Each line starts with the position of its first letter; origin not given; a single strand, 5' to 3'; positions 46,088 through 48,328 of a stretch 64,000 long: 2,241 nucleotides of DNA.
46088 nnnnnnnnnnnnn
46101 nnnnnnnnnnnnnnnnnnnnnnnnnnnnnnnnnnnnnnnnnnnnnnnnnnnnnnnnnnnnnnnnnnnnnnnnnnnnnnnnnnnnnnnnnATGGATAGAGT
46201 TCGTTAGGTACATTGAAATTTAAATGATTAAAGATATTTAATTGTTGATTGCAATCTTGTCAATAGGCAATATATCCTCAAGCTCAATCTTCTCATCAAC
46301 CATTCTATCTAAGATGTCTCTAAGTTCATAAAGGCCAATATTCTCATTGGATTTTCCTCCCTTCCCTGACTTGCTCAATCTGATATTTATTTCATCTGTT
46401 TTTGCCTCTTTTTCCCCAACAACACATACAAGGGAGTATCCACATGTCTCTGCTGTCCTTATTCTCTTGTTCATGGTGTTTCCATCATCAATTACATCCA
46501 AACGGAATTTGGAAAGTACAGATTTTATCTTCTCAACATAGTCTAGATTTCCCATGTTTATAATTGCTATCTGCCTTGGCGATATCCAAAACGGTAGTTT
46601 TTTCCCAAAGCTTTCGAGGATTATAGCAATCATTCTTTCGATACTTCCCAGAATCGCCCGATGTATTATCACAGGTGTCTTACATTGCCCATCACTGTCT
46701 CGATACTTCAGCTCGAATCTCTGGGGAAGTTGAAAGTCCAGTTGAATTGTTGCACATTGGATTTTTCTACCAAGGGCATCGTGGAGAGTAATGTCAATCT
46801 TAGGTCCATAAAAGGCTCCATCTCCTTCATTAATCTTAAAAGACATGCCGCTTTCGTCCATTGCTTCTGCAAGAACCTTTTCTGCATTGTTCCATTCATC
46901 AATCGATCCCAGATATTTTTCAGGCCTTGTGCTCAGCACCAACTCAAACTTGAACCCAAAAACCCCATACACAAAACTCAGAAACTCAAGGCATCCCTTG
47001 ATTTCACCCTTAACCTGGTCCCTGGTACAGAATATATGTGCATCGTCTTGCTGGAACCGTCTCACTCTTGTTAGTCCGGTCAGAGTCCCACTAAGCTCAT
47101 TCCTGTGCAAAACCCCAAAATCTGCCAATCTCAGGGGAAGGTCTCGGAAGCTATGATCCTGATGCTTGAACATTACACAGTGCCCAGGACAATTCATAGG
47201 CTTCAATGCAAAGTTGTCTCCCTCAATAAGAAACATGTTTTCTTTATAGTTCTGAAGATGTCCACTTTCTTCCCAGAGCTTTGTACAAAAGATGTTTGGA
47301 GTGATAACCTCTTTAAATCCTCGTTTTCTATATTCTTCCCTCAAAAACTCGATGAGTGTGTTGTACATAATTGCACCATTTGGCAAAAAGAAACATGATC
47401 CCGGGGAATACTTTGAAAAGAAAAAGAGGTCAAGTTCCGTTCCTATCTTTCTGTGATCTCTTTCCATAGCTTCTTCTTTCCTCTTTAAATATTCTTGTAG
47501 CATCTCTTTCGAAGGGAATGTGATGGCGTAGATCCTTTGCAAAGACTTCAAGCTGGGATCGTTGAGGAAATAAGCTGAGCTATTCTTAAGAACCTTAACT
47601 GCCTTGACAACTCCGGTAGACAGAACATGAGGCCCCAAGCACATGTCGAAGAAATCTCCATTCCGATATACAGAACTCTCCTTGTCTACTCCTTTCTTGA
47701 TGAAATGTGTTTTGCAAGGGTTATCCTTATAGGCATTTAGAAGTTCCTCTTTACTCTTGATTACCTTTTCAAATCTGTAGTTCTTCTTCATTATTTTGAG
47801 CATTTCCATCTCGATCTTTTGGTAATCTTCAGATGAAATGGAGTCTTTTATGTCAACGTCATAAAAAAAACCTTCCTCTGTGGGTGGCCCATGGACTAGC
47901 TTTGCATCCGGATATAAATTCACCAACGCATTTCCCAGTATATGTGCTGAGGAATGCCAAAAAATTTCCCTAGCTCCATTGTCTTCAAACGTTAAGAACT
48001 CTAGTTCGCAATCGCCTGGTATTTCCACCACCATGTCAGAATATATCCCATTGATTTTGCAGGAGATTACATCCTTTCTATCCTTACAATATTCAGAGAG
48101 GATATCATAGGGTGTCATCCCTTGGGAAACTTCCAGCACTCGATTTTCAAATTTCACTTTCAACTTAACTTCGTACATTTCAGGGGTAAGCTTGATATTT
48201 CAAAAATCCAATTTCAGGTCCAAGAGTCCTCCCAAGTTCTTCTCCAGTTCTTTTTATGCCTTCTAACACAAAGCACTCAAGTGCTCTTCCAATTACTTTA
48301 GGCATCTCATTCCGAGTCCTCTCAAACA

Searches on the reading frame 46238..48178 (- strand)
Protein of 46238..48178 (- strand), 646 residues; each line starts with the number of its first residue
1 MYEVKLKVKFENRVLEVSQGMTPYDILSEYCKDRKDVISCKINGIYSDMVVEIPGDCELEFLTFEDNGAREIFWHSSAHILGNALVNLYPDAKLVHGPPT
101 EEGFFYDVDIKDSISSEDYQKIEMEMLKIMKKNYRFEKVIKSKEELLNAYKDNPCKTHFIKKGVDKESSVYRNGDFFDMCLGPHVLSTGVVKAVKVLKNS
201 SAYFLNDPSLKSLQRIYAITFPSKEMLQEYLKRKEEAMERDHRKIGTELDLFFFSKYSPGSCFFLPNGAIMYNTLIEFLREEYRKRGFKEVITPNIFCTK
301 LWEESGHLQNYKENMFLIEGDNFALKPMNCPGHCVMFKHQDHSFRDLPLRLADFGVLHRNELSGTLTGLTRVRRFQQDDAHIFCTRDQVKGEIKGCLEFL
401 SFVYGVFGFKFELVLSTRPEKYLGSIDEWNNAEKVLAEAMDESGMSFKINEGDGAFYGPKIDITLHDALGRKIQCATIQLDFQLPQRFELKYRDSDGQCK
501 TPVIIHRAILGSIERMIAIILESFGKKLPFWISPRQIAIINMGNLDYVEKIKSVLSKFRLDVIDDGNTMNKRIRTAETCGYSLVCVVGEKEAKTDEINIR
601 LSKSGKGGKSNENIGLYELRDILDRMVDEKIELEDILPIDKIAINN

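Call 3: search_protein_families(library=pfam, proteins=[window:46238-48178:-], max_evalue=0.1)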
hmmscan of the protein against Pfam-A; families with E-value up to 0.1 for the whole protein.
window:46238-48178:- (646 aa): 3 families
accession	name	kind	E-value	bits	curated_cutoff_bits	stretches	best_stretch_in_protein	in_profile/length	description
PF00587.30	tRNA-synt_2b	-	3.1e-46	158.1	29.3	1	320-523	8-178/179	tRNA synthetase class II core domain (G, H, P, S and T)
PF07973.19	tRNA_SAD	-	3.9e-09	36.8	24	1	169-217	2-44/44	Threonyl and Alanyl tRNA synthetase second additional domain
PF03129.25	HGTP_anticodon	-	6.2e-09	36.3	21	1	536-606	1-78/94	Anticodon binding domain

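Call 78: find_related_loci(query=window:46238-48178:-, collection=genome_contigs, flank=10000)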
Query window:46238-48178:- (646 aa) in genome_contigs; peptide patterns used: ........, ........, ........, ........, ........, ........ (x = any residue, [..] = any of these).
104 stretches matched a pattern; 81 encode a relative of the query (tblastn E <= 1e-3); the best 80 are kept; 80 distinct loci.
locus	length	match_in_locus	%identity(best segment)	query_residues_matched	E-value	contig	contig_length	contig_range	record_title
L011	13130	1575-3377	41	11-606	2e-150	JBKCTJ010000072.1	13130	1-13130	MAG: Pseudobdellovibrionaceae bacterium isolate samp_2047_VAMB_1433 samp_2047_4787339, whole genome shotgun sequence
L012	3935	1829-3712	40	11-631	1e-150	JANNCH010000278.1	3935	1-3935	MAG: Pseudobdellovibrionaceae bacterium isolate OTE_78_metabat_20_sub OTE_78_k141_2485514, whole genome shotgun sequence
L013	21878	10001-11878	40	11-632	3e-145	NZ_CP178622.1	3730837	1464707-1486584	Bdellovibrio sp. HCB117 chromosome, complete genome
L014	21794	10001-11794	41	11-601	1e-144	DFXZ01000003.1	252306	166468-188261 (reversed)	MAG TPA_asm: Bdellovibrio sp. UBA4095 UBA4095_contig_4914, whole genome shotgun sequence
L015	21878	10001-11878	40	11-632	7e-145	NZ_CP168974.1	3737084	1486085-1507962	Bdellovibrio bacteriovorus strain s4 chromosome, complete genome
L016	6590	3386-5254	41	11-625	8e-144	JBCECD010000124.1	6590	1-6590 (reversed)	MAG: Bdellovibrio sp. isolate bin16__SEP_COME_DAS NODE_13989_length_6590_cov_4.163122, whole genome shotgun sequence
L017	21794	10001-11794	41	11-601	1e-143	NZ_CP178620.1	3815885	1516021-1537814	Bdellovibrio sp. HCB290 chromosome, complete genome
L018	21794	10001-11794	41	11-601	6e-143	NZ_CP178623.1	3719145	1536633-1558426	Bdellovibrio sp. HCB274 chromosome, complete genome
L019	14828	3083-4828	41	35-601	1e-142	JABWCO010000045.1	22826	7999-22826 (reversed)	MAG: Bdellovibrio sp. isolate MAG_58 scaffold_2234, whole genome shotgun sequence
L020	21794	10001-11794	41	11-601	2e-142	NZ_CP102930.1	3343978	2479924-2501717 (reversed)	Bdellovibrio bacteriovorus strain kdesi chromosome, complete genome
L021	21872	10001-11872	39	11-631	4e-143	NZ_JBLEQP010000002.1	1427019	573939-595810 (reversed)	Bdellovibrio sp. HCB2-146 2, whole genome shotgun sequence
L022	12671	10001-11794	40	11-601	1e-142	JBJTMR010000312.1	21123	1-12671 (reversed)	MAG: Bdellovibrio sp. isolate samp_4452_concoct_254 samp_4452_2520854, whole genome shotgun sequence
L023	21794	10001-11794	41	11-601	9e-142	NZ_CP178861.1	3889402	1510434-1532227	Bdellovibrio sp. HCB-162 chromosome, complete genome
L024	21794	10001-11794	40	11-601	2e-141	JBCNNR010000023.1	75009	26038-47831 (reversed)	MAG: Bdellovibrio sp. isolate SMAGNO106 Contig23, whole genome shotgun sequence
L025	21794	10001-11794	40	11-601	3e-141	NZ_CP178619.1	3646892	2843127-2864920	Bdellovibrio sp. HCB288 chromosome, complete genome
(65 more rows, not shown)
